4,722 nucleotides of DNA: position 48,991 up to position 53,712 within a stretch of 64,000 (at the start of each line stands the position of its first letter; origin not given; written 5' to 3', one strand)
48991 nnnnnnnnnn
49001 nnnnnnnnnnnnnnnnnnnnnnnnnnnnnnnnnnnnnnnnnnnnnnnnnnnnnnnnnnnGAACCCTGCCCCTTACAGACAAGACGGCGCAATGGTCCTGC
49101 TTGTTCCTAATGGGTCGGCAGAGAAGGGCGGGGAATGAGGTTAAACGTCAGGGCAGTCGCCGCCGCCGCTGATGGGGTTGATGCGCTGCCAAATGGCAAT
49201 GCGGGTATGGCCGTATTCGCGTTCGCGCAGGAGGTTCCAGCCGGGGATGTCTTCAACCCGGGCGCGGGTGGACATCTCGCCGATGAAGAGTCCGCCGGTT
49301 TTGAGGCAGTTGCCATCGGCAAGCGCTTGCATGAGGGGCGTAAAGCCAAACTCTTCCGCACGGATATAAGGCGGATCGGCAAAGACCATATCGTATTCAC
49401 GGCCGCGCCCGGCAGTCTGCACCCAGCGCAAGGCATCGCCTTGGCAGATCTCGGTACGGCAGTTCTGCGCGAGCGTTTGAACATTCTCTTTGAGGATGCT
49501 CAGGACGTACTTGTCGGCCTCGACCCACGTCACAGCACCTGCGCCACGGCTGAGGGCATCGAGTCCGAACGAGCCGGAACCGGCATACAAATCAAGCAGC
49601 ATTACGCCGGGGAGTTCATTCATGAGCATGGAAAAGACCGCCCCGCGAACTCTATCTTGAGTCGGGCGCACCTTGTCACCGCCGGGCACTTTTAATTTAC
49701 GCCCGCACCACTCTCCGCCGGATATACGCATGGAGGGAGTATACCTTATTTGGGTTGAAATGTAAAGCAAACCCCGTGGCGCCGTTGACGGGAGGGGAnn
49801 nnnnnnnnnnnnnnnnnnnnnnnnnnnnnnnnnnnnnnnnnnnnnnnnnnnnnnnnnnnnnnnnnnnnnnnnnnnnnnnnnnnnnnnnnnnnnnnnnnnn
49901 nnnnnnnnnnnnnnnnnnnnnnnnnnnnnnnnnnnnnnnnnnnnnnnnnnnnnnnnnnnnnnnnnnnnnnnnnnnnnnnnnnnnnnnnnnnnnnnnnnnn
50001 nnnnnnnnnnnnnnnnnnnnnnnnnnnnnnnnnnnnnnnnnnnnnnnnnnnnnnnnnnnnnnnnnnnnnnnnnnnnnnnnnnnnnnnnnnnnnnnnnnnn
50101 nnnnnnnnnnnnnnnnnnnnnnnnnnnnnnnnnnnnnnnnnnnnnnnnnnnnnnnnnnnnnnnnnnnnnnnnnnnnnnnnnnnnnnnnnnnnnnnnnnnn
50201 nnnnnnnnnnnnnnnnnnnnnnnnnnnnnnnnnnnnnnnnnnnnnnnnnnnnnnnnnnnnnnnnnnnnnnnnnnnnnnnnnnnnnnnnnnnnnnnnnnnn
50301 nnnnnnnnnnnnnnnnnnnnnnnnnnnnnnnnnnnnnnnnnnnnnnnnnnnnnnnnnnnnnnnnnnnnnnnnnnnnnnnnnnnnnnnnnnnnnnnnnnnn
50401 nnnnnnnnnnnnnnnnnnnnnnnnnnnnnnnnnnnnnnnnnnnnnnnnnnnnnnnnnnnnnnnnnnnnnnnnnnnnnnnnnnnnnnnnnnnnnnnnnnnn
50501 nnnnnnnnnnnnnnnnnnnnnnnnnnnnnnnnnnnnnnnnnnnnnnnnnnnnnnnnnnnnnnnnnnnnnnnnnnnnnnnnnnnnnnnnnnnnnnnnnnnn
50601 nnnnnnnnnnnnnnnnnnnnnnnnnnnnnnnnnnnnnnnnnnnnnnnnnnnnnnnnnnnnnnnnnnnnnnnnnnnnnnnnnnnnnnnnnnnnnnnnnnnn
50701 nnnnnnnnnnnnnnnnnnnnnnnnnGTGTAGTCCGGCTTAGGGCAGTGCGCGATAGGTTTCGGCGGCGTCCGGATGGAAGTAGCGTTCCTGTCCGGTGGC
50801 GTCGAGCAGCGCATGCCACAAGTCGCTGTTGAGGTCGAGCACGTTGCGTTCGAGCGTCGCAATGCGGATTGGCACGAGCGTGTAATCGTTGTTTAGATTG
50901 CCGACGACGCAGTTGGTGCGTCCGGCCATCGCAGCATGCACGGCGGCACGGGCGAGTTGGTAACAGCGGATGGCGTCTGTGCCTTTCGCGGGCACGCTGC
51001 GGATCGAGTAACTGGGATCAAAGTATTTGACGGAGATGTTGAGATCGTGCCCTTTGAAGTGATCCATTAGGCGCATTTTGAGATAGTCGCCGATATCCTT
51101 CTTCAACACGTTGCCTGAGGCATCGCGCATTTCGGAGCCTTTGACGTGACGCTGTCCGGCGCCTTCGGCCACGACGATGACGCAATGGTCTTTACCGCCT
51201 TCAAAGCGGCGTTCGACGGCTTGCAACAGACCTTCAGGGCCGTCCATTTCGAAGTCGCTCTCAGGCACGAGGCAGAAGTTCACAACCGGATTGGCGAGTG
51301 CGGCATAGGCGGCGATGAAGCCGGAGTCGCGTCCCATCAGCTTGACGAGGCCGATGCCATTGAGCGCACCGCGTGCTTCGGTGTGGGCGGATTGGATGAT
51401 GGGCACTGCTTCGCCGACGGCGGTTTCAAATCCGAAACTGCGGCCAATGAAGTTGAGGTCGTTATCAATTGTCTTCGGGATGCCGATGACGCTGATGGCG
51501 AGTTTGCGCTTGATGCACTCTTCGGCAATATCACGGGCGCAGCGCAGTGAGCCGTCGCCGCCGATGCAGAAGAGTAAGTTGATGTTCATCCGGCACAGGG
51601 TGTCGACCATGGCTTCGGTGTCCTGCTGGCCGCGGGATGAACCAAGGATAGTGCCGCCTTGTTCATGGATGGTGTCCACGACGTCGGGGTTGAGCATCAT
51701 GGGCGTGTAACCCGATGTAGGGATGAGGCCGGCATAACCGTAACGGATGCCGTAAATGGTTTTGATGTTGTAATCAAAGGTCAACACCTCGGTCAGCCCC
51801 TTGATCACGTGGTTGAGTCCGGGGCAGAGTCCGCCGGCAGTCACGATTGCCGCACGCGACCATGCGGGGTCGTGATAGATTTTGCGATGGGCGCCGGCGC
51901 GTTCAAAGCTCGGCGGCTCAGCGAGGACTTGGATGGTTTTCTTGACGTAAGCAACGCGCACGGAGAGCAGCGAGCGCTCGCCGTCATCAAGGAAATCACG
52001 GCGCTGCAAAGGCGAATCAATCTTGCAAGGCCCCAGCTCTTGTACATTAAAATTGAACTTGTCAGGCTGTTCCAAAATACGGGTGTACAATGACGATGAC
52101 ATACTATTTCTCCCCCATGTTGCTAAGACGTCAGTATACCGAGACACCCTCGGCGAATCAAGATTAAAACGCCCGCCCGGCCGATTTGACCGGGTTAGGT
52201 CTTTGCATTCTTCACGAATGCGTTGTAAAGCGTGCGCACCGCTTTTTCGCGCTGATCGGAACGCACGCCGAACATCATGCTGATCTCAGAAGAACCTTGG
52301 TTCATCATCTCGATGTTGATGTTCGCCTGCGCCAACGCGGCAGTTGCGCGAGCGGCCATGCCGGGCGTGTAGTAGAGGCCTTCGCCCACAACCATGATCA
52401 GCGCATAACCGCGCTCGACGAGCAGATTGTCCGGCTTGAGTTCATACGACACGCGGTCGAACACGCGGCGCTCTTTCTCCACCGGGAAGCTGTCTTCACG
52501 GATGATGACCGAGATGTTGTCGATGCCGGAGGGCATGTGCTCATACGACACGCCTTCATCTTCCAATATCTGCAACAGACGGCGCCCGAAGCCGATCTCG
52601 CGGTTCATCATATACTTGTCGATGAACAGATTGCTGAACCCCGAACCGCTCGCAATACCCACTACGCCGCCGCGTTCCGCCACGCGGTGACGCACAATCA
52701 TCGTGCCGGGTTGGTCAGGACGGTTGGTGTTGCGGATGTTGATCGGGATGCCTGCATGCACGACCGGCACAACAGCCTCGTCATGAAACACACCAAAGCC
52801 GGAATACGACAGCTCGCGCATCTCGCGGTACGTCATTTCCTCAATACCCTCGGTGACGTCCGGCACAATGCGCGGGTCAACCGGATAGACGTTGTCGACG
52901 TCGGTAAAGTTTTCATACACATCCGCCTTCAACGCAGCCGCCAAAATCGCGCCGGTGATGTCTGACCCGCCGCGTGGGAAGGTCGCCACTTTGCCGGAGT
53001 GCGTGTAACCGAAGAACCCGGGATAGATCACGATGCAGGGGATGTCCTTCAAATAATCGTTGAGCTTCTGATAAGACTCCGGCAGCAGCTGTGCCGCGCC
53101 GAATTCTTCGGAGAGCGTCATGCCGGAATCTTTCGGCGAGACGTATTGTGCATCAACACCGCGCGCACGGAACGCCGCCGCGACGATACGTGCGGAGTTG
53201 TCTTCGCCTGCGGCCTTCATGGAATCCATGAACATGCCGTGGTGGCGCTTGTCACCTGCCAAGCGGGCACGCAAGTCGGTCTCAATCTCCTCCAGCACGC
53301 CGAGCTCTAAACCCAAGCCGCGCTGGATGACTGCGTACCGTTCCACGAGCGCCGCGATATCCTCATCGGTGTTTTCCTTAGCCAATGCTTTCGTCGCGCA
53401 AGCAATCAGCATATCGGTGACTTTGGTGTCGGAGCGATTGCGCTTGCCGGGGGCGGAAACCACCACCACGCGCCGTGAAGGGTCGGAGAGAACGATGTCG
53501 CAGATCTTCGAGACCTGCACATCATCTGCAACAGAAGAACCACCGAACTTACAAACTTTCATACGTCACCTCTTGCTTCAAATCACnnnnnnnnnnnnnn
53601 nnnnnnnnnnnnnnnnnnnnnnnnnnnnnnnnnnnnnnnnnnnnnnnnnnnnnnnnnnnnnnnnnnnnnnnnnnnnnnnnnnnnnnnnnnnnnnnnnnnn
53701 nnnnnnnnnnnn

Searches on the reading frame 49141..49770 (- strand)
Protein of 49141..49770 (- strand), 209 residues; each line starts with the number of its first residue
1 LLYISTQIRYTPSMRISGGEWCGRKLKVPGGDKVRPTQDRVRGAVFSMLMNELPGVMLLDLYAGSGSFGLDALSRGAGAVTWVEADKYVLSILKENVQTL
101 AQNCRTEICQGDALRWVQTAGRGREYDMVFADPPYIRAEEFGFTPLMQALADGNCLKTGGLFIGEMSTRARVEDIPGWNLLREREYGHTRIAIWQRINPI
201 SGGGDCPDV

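Call 80: search_protein_families(library=pfam, proteins=[window:49141-49770:-], max_evalue=0.0001)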
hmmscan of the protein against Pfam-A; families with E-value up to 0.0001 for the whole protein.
window:49141-49770:- (209 aa): 1 family
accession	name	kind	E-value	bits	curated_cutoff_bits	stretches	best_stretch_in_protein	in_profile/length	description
PF03602.21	Cons_hypoth95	-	5.9e-48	163.4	24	1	14-195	1-182/182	Conserved hypothetical protein 95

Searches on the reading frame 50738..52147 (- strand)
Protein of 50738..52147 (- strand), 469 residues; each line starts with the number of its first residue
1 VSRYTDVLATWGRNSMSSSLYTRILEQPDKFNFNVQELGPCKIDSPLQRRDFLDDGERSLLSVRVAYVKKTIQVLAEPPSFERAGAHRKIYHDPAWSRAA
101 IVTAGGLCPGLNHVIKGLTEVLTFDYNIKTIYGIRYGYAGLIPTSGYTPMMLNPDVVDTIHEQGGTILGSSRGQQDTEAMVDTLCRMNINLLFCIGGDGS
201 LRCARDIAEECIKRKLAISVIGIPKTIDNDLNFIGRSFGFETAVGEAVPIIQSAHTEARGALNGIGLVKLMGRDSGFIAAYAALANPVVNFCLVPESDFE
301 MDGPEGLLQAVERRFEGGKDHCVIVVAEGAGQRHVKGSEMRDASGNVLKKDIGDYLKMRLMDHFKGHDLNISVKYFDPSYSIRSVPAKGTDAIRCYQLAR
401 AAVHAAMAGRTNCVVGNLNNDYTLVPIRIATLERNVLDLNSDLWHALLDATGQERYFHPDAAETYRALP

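Call 80: search_protein_families(library=pfam, proteins=[window:50738-52147:-], max_evalue=0.0001)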
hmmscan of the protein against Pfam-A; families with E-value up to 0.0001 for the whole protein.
window:50738-52147:- (469 aa): 1 family
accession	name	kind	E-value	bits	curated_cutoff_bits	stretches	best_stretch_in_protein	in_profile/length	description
PF00365.25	PFK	-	4.2e-58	197.3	30.9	1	98-405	1-276/277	Phosphofructokinase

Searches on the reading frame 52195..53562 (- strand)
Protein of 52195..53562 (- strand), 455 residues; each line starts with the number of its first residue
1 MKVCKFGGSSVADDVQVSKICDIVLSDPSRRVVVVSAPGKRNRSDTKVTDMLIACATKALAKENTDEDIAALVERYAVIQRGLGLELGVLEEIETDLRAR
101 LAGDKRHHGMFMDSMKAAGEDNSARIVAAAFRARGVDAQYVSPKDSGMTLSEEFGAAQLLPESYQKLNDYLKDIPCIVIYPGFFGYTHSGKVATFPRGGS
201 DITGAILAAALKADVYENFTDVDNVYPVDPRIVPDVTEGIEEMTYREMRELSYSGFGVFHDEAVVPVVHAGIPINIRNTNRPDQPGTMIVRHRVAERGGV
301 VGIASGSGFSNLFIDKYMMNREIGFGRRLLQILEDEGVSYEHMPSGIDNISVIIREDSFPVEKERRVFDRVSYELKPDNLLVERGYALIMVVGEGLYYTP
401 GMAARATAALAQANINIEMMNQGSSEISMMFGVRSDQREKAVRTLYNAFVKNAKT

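Call 80: search_protein_families(library=pfam, proteins=[window:52195-53562:-], max_evalue=0.0001)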
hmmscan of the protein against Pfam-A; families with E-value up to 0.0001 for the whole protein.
window:52195-53562:- (455 aa): 4 families
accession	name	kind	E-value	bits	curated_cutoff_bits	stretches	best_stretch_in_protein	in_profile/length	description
PF00696.33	AA_kinase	-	2.9e-36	125.8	24.9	1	2-278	3-234/234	Amino acid kinase family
PF22468.2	ACT_9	-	9.8e-25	86.5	27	1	389-449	1-61/61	ACT domain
PF13840.12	ACT_7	-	5.6e-10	39.4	27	1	382-446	2-64/65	ACT domain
PF01842.31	ACT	-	1.3e-07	31.7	27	1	400-431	11-47/66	ACT domain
